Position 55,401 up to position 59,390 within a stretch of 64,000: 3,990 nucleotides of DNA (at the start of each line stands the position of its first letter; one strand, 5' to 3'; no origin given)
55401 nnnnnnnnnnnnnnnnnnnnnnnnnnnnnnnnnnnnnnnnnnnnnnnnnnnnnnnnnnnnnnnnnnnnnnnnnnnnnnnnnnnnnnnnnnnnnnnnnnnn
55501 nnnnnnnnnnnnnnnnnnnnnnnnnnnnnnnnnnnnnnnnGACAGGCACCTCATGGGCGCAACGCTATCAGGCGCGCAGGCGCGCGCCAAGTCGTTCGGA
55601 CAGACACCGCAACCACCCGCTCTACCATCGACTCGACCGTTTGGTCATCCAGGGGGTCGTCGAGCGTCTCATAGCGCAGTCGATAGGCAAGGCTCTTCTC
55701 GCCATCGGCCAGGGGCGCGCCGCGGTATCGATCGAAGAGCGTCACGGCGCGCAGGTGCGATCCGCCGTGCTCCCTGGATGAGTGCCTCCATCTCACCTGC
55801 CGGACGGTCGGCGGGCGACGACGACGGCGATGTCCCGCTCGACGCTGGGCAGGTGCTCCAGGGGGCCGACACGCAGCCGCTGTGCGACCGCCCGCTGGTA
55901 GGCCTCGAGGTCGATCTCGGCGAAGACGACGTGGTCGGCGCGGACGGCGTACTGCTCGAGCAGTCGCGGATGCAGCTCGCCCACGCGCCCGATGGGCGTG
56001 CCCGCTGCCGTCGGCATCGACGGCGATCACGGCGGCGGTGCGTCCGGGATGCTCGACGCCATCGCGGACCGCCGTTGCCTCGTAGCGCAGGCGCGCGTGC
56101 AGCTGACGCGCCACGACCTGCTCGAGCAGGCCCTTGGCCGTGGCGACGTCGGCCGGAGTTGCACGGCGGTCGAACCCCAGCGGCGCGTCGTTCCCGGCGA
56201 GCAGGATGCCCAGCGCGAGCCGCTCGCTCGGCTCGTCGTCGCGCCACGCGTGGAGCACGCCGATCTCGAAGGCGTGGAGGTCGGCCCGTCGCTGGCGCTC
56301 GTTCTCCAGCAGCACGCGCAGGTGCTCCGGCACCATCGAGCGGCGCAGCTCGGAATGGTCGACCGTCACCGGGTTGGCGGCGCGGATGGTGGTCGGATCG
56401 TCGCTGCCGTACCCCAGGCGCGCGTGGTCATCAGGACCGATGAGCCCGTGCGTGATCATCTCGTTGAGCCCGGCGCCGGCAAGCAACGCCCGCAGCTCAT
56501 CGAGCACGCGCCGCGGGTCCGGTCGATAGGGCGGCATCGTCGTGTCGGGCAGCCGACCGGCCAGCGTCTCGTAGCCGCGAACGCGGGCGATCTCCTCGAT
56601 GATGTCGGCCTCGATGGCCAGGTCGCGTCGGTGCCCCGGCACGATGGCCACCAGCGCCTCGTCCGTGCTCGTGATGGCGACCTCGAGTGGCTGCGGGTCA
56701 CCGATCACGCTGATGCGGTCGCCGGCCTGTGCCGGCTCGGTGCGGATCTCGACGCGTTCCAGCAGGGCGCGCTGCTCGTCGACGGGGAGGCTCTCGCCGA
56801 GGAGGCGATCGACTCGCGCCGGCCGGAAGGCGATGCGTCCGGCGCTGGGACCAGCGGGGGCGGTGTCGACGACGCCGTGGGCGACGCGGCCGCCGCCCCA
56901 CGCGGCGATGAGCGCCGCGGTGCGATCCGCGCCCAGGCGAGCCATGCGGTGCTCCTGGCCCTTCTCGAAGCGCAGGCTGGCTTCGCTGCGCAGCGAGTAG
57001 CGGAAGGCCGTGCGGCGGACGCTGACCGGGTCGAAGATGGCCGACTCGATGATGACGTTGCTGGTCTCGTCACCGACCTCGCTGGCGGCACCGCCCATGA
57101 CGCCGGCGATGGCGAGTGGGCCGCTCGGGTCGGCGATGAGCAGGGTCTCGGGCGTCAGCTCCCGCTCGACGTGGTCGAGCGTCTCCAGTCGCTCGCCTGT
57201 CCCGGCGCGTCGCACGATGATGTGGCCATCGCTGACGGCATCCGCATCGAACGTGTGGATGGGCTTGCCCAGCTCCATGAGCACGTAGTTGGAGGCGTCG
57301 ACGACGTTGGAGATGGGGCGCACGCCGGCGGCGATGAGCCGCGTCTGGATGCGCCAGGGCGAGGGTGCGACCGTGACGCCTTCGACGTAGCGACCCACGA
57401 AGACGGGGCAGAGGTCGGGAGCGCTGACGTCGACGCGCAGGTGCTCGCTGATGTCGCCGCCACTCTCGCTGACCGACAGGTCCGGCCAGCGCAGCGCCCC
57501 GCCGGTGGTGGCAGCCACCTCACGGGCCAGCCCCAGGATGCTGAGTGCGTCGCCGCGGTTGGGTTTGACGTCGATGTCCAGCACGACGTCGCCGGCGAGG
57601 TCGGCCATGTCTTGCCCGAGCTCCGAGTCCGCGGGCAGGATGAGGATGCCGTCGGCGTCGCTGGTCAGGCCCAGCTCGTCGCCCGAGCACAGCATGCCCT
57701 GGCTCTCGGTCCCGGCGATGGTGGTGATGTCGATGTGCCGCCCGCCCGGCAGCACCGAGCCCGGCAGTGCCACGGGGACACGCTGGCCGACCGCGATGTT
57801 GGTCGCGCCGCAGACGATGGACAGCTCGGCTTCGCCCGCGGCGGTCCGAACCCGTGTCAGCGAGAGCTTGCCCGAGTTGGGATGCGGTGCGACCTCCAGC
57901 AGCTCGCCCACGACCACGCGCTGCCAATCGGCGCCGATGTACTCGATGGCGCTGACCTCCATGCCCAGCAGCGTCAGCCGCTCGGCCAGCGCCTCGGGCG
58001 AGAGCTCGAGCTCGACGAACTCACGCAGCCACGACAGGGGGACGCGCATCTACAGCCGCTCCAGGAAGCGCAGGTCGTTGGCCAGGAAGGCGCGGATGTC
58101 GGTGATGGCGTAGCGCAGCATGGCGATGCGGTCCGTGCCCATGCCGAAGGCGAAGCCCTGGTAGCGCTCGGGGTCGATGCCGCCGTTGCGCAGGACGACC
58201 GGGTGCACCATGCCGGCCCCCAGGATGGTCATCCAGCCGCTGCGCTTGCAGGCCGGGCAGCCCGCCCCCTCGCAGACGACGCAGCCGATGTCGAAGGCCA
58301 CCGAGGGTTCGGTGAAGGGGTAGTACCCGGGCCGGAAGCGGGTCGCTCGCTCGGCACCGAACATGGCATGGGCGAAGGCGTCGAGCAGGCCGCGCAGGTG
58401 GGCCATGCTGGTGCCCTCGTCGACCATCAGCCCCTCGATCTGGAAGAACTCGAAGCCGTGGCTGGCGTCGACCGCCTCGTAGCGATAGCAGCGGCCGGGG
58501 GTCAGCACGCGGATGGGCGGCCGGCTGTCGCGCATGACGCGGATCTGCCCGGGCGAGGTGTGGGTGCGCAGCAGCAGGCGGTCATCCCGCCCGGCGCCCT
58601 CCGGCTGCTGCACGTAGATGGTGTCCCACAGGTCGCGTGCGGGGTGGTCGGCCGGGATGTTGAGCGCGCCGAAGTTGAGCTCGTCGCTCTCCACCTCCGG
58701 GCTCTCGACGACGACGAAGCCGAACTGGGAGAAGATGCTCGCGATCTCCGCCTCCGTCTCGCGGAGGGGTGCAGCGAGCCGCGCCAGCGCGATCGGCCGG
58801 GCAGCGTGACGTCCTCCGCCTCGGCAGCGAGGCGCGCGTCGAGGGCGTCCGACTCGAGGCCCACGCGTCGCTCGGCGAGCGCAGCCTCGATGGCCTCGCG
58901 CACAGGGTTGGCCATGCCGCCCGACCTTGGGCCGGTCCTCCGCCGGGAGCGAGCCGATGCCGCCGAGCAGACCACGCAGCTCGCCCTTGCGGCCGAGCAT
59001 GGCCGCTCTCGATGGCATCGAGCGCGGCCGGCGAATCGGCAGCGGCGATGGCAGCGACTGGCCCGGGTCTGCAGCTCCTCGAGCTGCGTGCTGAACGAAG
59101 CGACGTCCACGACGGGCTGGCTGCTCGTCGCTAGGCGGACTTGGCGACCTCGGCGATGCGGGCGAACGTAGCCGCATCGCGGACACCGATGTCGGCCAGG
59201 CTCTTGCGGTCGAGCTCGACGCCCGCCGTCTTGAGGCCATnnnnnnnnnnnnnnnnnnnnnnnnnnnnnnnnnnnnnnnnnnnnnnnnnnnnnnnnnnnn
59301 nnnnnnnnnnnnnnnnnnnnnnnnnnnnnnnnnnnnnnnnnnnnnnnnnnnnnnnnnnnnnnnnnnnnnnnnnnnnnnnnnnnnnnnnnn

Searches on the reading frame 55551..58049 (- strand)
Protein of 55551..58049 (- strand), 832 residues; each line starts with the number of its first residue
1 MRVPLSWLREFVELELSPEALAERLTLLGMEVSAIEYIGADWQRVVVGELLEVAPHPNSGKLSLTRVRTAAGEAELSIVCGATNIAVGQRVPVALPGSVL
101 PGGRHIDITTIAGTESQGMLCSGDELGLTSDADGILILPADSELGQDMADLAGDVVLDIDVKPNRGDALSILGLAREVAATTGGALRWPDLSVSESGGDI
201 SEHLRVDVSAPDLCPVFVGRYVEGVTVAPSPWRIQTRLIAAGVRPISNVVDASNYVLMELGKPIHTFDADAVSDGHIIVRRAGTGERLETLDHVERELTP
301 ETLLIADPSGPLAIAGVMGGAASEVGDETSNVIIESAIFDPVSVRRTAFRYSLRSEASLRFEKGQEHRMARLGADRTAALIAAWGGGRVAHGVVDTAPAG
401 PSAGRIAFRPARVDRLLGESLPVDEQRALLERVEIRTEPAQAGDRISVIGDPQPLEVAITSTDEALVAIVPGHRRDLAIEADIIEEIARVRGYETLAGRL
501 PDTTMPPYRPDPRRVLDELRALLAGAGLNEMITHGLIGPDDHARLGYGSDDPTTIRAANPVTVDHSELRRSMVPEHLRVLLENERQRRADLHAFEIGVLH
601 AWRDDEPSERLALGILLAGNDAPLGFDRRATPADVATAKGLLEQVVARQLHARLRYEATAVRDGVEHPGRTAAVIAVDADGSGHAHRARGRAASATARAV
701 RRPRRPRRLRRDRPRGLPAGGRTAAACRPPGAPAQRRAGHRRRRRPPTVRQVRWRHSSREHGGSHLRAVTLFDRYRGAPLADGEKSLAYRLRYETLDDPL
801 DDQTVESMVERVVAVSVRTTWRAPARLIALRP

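Call 21: search_protein_families(library=pfam, proteins=[window:55551-58049:-], max_evalue=0.0001)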
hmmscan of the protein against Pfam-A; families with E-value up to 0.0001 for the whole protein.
window:55551-58049:- (832 aa): 5 families
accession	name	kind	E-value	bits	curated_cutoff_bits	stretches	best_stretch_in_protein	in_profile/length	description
PF03483.22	B3_4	-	3.2e-60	203.1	29.3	1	214-383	2-171/174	B3/4 domain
PF17759.6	tRNA_synthFbeta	-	4.8e-29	101.8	22.4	1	499-676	4-182/214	Phenylalanyl tRNA synthetase beta chain CLM domain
PF03484.21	B5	-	1e-14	54.9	28.6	1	406-493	1-67/67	tRNA synthetase B5 domain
PF01588.26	tRNA_bind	-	1.9e-13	50.7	27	1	45-146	1-95/96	Putative tRNA binding domain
PF03147.19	FDX-ACB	-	1.3e-10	42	31.1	1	757-814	26-83/94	Ferredoxin-fold anticodon binding domain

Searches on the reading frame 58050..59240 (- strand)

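Call 21: search_protein_families(library=pfam, proteins=[window:58050-59240:-], max_evalue=0.0001)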
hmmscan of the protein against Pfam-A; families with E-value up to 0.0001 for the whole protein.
window:58050-59240:- (396 aa): 2 families
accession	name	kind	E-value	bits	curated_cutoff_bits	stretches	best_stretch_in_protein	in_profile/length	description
PF01409.25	tRNA-synt_2d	-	9.9e-87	290.9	19.8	1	157-395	17-245/246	tRNA synthetases class II core domain (F)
PF02912.23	Phe_tRNA-synt_N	-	5.8e-07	29.8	22.3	1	78-108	10-40/69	Aminoacyl tRNA synthetase class II, N-terminal domain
